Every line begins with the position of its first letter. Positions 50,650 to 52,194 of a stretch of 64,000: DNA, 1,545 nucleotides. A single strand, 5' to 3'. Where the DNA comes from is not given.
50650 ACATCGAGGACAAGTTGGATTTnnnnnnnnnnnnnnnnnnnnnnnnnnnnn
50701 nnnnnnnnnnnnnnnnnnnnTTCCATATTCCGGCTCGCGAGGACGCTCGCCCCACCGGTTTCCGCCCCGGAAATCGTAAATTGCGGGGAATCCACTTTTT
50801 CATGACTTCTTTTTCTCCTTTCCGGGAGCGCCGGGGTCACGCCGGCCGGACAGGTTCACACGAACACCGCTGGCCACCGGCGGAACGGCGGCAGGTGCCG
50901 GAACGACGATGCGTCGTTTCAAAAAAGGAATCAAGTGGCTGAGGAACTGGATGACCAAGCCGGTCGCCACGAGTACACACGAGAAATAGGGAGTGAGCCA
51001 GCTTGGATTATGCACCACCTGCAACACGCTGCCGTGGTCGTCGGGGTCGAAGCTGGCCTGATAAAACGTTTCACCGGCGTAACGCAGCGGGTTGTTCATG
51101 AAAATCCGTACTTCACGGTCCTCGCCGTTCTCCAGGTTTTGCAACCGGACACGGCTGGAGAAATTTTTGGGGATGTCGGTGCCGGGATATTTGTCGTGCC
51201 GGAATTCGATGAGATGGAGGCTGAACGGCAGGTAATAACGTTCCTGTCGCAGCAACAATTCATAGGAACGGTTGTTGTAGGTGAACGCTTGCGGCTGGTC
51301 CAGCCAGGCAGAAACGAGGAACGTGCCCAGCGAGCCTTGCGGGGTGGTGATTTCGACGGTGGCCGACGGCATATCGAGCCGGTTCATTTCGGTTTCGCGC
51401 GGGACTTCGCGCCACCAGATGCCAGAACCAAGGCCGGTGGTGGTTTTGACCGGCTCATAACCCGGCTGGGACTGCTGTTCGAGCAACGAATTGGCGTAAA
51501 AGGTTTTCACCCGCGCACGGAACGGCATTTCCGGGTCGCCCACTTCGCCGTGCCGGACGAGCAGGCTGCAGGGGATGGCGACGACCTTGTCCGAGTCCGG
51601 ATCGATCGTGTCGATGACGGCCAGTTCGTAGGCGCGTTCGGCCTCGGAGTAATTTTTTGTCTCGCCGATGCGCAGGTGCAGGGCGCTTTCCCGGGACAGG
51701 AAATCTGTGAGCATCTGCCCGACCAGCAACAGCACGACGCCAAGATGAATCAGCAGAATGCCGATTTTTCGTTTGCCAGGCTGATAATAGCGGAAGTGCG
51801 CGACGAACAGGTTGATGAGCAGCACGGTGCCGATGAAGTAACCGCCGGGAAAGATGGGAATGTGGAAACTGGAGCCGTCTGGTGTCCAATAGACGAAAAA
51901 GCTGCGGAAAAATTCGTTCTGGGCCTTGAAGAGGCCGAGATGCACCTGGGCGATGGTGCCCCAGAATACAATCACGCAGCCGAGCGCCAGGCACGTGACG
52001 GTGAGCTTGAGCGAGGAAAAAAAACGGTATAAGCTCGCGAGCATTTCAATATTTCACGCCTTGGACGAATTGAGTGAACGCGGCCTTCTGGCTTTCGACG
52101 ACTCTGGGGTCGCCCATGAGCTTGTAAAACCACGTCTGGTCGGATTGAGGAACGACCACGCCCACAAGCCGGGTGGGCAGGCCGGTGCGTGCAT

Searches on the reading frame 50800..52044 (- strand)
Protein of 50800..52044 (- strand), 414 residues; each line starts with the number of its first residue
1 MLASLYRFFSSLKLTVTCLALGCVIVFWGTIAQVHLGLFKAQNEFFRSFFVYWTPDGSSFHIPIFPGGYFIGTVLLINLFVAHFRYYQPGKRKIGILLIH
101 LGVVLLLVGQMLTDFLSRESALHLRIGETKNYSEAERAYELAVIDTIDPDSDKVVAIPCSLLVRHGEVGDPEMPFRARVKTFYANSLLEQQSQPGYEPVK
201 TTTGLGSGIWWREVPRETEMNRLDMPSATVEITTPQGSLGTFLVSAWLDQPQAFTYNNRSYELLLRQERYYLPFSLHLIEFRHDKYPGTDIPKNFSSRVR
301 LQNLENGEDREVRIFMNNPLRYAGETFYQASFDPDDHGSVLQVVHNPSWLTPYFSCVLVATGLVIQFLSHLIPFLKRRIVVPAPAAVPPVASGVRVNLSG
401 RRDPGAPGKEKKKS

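Call 4: search_protein_families(library=pfam, proteins=[window:50800-52044:-], max_evalue=0.1)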
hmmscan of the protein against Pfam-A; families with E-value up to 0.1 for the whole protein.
window:50800-52044:- (414 aa): 1 family
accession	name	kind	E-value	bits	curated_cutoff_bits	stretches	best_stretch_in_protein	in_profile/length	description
PF05140.19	ResB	-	3.8e-16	59.4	24.6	1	92-334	150-267/486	ResB-like family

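Call 5: search_protein_families(library=ncbifam, proteins=[window:50800-52044:-], max_evalue=0.1)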
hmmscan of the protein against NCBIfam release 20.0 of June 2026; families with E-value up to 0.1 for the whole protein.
window:50800-52044:- (414 aa): 3 families
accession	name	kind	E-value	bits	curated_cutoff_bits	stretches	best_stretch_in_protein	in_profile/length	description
TIGR03145.1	cyt_nit_nrfE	subfamily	0.017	13.8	927.3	1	77-140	470-533/631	heme lyase NrfEFG subunit NrfE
TIGR00353.1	nrfE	subfamily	0.05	12.5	569.05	1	74-140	408-475/578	heme lyase CcmF/NrfE family subunit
TIGR00304.2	TIGR00304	equivalog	0.057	13.2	33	0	94-119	4-23/76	TIGR00304 family membrane protein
